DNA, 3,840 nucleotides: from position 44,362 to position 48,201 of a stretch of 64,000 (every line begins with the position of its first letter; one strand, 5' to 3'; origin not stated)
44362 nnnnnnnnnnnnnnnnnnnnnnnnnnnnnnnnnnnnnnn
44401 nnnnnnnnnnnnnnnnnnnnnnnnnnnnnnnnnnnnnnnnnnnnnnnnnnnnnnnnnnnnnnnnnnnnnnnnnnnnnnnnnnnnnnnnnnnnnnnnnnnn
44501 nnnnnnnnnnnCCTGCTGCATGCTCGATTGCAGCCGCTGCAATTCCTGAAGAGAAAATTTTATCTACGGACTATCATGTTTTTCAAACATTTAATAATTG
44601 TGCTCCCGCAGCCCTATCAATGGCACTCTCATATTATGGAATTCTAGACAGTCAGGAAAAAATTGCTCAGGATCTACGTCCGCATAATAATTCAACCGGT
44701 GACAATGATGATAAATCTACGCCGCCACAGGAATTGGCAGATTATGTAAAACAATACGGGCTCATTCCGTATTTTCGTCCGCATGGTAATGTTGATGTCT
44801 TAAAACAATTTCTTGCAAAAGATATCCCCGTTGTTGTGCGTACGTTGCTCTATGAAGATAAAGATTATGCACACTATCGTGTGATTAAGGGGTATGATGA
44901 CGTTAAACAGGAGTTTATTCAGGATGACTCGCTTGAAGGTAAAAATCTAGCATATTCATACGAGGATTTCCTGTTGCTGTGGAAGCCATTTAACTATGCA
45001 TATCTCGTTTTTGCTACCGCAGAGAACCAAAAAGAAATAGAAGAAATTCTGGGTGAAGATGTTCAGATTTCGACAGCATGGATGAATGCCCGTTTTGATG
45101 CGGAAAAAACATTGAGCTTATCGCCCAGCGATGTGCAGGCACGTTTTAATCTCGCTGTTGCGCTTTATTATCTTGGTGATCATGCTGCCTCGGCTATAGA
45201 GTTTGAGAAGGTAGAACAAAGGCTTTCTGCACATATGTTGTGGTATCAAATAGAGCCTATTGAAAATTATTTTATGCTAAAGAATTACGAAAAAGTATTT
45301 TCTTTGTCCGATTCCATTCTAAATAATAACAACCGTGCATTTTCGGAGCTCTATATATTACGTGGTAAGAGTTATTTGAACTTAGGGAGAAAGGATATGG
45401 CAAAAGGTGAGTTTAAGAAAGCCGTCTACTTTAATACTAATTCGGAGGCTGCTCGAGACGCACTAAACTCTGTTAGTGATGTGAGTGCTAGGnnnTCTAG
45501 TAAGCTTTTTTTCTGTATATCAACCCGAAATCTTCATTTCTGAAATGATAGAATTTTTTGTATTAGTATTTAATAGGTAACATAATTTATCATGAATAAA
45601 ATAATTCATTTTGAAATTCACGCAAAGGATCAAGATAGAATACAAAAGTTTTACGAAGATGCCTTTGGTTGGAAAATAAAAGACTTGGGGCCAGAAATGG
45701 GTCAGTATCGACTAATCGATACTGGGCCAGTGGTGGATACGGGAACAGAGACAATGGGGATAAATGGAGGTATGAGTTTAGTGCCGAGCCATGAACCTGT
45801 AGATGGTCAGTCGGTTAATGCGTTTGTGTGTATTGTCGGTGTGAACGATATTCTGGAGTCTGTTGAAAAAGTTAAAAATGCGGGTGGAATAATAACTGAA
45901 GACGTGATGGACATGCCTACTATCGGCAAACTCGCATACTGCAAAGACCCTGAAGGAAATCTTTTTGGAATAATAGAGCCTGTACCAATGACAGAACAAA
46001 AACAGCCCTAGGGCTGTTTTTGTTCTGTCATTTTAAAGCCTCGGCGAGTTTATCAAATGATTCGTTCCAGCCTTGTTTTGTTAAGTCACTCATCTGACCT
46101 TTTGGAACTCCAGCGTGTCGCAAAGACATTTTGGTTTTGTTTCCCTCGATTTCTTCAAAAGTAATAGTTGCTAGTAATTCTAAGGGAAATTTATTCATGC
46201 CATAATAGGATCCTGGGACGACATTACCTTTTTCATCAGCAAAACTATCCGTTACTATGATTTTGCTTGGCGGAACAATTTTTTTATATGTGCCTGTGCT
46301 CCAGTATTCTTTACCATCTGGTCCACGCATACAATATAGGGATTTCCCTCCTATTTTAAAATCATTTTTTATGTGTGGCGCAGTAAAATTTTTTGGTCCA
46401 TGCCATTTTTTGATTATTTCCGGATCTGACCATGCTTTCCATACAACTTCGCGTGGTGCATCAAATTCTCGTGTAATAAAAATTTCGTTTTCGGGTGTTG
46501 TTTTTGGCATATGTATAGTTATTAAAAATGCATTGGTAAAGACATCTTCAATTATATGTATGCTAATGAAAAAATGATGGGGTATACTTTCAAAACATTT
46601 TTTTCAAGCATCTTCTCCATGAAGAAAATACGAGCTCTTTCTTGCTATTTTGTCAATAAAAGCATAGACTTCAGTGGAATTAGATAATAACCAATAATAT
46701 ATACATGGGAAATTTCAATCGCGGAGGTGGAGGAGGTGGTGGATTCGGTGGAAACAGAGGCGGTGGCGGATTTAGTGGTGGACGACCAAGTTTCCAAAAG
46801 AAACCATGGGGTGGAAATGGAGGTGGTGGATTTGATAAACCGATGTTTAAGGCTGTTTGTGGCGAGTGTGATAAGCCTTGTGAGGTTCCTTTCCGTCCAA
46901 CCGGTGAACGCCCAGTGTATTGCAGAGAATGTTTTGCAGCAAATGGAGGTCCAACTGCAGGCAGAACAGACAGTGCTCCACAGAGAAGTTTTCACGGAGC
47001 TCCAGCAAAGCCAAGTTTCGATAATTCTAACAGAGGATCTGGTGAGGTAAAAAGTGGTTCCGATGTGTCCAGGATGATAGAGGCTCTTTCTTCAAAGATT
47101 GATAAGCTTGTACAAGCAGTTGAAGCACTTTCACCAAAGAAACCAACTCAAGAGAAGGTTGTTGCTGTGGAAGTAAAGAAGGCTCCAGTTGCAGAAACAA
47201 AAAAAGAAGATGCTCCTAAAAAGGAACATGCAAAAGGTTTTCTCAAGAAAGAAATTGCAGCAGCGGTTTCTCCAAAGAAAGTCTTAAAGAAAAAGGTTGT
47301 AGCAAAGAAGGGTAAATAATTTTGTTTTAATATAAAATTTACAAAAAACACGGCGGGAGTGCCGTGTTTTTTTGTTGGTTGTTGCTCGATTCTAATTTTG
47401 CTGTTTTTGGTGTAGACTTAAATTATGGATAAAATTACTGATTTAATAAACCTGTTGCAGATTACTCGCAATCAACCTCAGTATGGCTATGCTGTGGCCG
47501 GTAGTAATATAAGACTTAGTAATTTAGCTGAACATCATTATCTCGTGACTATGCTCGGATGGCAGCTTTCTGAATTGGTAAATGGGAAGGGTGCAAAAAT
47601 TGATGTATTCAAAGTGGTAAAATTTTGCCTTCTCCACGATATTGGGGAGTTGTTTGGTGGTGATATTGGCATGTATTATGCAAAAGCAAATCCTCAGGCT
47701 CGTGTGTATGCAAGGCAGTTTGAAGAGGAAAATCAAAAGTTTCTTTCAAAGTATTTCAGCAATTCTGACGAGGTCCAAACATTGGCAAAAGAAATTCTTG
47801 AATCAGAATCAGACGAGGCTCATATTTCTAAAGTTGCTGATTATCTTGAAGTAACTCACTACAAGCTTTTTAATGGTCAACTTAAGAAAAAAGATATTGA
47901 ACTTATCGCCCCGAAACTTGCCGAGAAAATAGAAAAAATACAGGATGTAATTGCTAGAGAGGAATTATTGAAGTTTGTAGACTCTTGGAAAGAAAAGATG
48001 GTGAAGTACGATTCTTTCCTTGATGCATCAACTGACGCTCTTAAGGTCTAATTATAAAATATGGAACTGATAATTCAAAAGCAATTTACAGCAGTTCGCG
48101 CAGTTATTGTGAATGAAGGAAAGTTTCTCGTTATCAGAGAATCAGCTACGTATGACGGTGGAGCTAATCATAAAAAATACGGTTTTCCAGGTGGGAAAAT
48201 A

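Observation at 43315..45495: Unusual three-module fusion: FemAB-type aminoacyl transferase + TM + C39-like Cys peptidase + TPR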

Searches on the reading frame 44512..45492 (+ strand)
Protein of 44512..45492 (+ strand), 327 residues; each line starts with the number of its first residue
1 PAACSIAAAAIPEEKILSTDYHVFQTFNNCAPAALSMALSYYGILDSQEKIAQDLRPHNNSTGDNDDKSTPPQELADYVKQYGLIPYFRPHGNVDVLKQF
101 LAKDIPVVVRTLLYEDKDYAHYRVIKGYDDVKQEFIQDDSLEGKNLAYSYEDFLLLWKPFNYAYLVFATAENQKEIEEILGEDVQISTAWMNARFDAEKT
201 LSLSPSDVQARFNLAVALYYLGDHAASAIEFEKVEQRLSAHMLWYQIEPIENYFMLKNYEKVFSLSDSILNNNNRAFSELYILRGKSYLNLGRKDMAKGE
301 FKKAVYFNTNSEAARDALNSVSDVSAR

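Call 31: find_related_loci(query=A2, collection=genome_contigs, flank=10000)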
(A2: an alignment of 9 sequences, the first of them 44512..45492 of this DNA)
Query A2 (327 aa) in genome_contigs; peptide patterns used: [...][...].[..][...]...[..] (x = any residue, [..] = any of these).
230 stretches matched a pattern; 217 encode a relative of the query (tblastn E <= 1e-3); the best 80 are kept; 80 distinct loci.
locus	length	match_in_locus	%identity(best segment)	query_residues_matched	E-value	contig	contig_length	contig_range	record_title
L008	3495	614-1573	63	11-325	1e-135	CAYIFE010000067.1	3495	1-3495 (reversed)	MAG TPA_asm: uncultured Candidatus Saccharibacteria bacterium isolate ERP119705_co1_1103 genome assembly, contig: NODE_5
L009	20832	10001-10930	59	14-323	3e-119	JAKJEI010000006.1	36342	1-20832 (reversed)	MAG: Patescibacteria group bacterium isolate UR.bin254 NODE_6_length_36342_cov_4.681952, whole genome shotgun sequence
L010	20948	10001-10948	56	6-321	2e-117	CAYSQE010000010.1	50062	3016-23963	MAG TPA_asm: uncultured Gammaproteobacteria bacterium isolate SRP269290_co1_355 genome assembly, contig: NODE_675_length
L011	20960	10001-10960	54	4-322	3e-116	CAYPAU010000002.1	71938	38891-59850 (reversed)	MAG TPA_asm: uncultured Gammaproteobacteria bacterium isolate SRP269290_co3_1059 genome assembly, contig: NODE_272_lengt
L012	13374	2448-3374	55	14-322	6e-115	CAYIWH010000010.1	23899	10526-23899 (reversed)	MAG TPA_asm: uncultured Candidatus Saccharibacteria bacterium isolate ERP119705_co3_559 genome assembly, contig: NODE_23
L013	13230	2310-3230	57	12-318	3e-114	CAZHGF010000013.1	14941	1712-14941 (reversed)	MAG TPA_asm: uncultured Gammaproteobacteria bacterium isolate binchicken_co134_1283 genome assembly, contig: NODE_8669_l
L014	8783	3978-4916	54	10-322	2e-114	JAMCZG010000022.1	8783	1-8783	MAG: Patescibacteria group bacterium isolate FK_Sedi_B_Bin.314 NODE_34304_length_8783_cov_3.41867, whole genome shotgun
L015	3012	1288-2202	56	15-319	7e-118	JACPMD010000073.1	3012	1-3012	MAG: Candidatus Roizmanbacteria bacterium isolate NC_groundwater_539_Ag_S-0.1um_39_6 S35_SO-1_scaffold_178932, whole gen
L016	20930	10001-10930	57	1-310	5e-114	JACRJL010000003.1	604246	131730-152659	MAG: Candidatus Roizmanbacteria bacterium isolate NC_groundwater_1828_Pr3_B-0.1um_37_28 SR-2_scaffold_141_2534256, whole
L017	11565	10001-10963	54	1-320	9e-114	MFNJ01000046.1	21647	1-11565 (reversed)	MAG: Candidatus Levybacteria bacterium RIFCSPHIGHO2_01_FULL_36_15 rifcsphigho2_01_scaffold_5064, whole genome shotgun se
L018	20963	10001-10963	51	1-321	2e-113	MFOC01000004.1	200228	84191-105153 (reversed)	MAG: Candidatus Levybacteria bacterium RIFCSPHIGHO2_02_FULL_40_18 rifcsphigho2_02_scaffold_244, whole genome shotgun seq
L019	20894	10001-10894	55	12-309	5e-113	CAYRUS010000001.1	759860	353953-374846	MAG TPA_asm: uncultured Gammaproteobacteria bacterium isolate SRP144015_co1_9 genome assembly, contig: NODE_2_length_759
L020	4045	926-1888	54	1-321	2e-114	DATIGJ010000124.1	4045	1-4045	MAG TPA_asm: Patescibacteria group bacterium isolate SMAG_U16418 k141_82873, whole genome shotgun sequence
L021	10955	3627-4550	56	14-321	1e-112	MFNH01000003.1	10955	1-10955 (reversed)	MAG: Candidatus Levybacteria bacterium RBG_16_35_11 RBG_16_scaffold_10766, whole genome shotgun sequence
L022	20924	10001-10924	54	11-318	2e-112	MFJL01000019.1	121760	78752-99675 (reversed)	MAG: Candidatus Gottesmanbacteria bacterium RIFCSPHIGHO2_02_FULL_39_11 rifcsphigho2_02_scaffold_319, whole genome shotgu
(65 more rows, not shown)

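Call 41: predict_structure(alignment_id=A1)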
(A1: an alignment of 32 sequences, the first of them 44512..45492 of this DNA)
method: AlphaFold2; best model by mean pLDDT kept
length: 327 residues; sequences in the alignment: 32
mean_pLDDT: 94.3   pTM: 0.91
mean pLDDT of the five models: 94.3, 94.2, 93.9, 93.7, 93.3
residues with pLDDT >= 90: 290; 70-90: 25; 50-70: 8; < 50: 4
segments of 3 or more residues with pLDDT < 50: none
pLDDT, mean of each block of 10 residues (from residue 1): 58 95 93 98 97 91 78 97 98 98 98 95 98 98 98 98 98 98 98 99 98 99 99 96 94 99 95 88 98 98 96 96 66
secondary structure, 60 per line:
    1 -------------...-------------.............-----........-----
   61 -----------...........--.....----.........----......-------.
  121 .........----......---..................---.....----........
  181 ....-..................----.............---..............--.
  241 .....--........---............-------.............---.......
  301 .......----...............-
elements in order: E14-16 H30-42 H48-55 H72-82 E85-89 H94-102 E107-112 E120-129 E134-139 E143-149 H150-160 E164-168 H173-184 H186-203 H208-220 H224-237 H240-245 H248-255 H259-270 H278-290 H294-307 H312-326

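Call 44: fold_search(model_id=the predicted structure, library=pdb)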
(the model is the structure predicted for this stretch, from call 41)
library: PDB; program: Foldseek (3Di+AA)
matches with E <= 10: 1485; with E <= 0.001: 36
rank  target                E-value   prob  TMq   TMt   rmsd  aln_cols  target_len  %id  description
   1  8z4h_A                2.0e-06  1.00  0.37  0.52   3.5       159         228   21  Pseudomurein Endoisopeptidase PeiR (released 2025-04-23)
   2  8z4n_A                4.4e-06  1.00  0.37  0.52   3.5       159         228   21  Pseudomurein Endoisopeptidase PeiR-C90A (released 2025-04-23)
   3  3erv                  1.5e-05  1.00  0.41  0.65   4.7       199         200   18  Crystal structure of an putative C39-like peptidase from Bacillus anthracis (released 2008-10-14)
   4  9gzg_A                7.9e-05  1.00  0.37  0.73   6.3       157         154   21  Crystal structure of CTPR4E4 mutant (released 2025-10-15)
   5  8chy                  2.0e-04  1.00  0.37  0.44   8.5       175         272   21  Crystal structure of an 8-repeat consensus TPR superhelix with Zinc. (released 2024-02-21)
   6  2pl2_A                2.5e-04  1.00  0.35  0.55   4.2       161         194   20  Crystal structure of TTC0263: a thermophilic TPR protein in Thermus thermophilus HB27 (released 2008-03-04)
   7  9qhb                  2.8e-04  1.00  0.37  0.44   8.1       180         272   20  Crystal structure of 16-repeat CTPR protein with eliminated coordination sites (released 2025-10-22)
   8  8gs1_D                2.9e-04  1.00  0.32  0.31  17.0       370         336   15  Crystal structure of AziU2-U3 complex from Streptomyces sahachiroi NRRL2485 (released 2023-09-06)
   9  3vty_A                3.8e-04  1.00  0.39  0.70   4.6       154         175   15  Crystal structure of MamA (released 2012-10-31)
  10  3vty_C                3.8e-04  1.00  0.39  0.69   5.0       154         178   15  Crystal structure of MamA (released 2012-10-31)
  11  9qhc_A                3.8e-04  1.00  0.37  0.43   7.0       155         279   20  Crystal structure of 8-repeat CTPR protein with eliminated coordination sites (released 2025-10-22)
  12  6af0_A                3.8e-04  1.00  0.37  0.14   5.1       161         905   20  Structure of Ctr9, Paf1 and Cdc73 ternary complex from Myceliophthora thermophila (released 2018-09-19)
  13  7wuw_C                4.0e-04  1.00  0.31  0.31  16.6       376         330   13  Crystal structure of AziU3/U2 from Streptomyces sahachiroi (released 2022-09-07)
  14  8ump_A                4.2e-04  1.00  0.33  0.84   2.2       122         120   22  T33-ml35 - Designed Tetrahedral Protein Cage Using Machine Learning Algorithms (released 2023-11-15)
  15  1pxv_A                4.4e-04  1.00  0.35  0.58   5.1       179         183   13  The staphostatin-staphopain complex: a forward binding inhibitor in complex with its target cysteine protease (released 2003-10-21)
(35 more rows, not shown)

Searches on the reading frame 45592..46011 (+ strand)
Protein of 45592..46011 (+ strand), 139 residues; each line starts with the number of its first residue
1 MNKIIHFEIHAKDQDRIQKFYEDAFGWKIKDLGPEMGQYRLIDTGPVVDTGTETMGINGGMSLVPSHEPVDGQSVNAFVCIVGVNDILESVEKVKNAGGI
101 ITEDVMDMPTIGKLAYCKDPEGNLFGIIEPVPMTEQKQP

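Call 14: search_protein_families(library=pfam, proteins=[window:45592-46011:+], max_evalue=0.01)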
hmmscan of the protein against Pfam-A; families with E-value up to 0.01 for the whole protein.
window:45592-46011:+ (139 aa): 4 families
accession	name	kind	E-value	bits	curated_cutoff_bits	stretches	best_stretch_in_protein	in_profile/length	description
PF00903.31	Glyoxalase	-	2.2e-09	38.2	20.6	1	3-125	1-119/121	Glyoxalase/Bleomycin resistance protein/Dioxygenase superfamily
PF22677.2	Ble-like_N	-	2.9e-08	33.8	24.5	1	3-45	1-41/41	Bleomycin resistance protein-like N-terminal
PF18029.7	Glyoxalase_6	-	1.5e-05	26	23.6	1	9-127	4-105/106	Glyoxalase-like domain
PF10879.14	DUF2674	-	0.0094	16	27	0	2-35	6-37/61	Protein of unknown function (DUF2674)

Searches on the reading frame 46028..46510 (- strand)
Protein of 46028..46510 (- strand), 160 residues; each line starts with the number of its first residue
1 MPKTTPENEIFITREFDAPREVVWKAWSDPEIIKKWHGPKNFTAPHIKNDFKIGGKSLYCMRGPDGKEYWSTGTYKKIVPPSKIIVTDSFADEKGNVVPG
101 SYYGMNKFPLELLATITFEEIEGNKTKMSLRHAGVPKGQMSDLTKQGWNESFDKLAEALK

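Call 14: search_protein_families(library=pfam, proteins=[window:46028-46510:-], max_evalue=0.01)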
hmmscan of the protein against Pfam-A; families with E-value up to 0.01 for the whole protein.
window:46028-46510:- (160 aa): 1 family
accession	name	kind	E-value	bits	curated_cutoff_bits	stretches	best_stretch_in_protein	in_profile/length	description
PF08327.17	AHSA1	-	2.5e-34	118.6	22.1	1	17-159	1-124/125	Activator of Hsp90 ATPase homolog 1-like protein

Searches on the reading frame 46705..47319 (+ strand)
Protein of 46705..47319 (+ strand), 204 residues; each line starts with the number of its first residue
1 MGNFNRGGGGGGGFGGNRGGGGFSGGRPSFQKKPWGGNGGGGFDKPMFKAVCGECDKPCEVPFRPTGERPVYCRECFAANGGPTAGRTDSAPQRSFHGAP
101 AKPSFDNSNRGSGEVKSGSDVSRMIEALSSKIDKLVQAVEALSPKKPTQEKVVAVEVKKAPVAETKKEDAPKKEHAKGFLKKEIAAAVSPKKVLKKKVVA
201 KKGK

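Call 14: search_protein_families(library=pfam, proteins=[window:46705-47319:+], max_evalue=0.01)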
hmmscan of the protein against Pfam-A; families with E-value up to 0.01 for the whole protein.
window:46705-47319:+ (204 aa): 1 family
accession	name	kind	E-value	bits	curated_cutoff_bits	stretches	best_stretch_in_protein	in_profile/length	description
PF23477.1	zf_Tbcl_2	-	2.2e-15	56.5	27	1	46-79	2-35/37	Probable treble clef zinc finger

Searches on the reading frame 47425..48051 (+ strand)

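Call 14: search_protein_families(library=pfam, proteins=[window:47425-48051:+], max_evalue=0.01)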
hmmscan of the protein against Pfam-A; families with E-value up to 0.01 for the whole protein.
window:47425-48051:+ (208 aa): 3 families
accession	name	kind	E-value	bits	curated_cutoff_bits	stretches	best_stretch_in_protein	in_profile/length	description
PF13023.12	HD_3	-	4e-14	53.3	22.5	1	29-160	18-144/165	HD domain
PF12917.13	YfbR-like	-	1.3e-10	41.7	25.9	1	28-145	20-139/182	5'-deoxynucleotidase YfbR-like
PF01966.28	HD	-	2.1e-06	28.4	22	1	35-142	2-114/116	HD domain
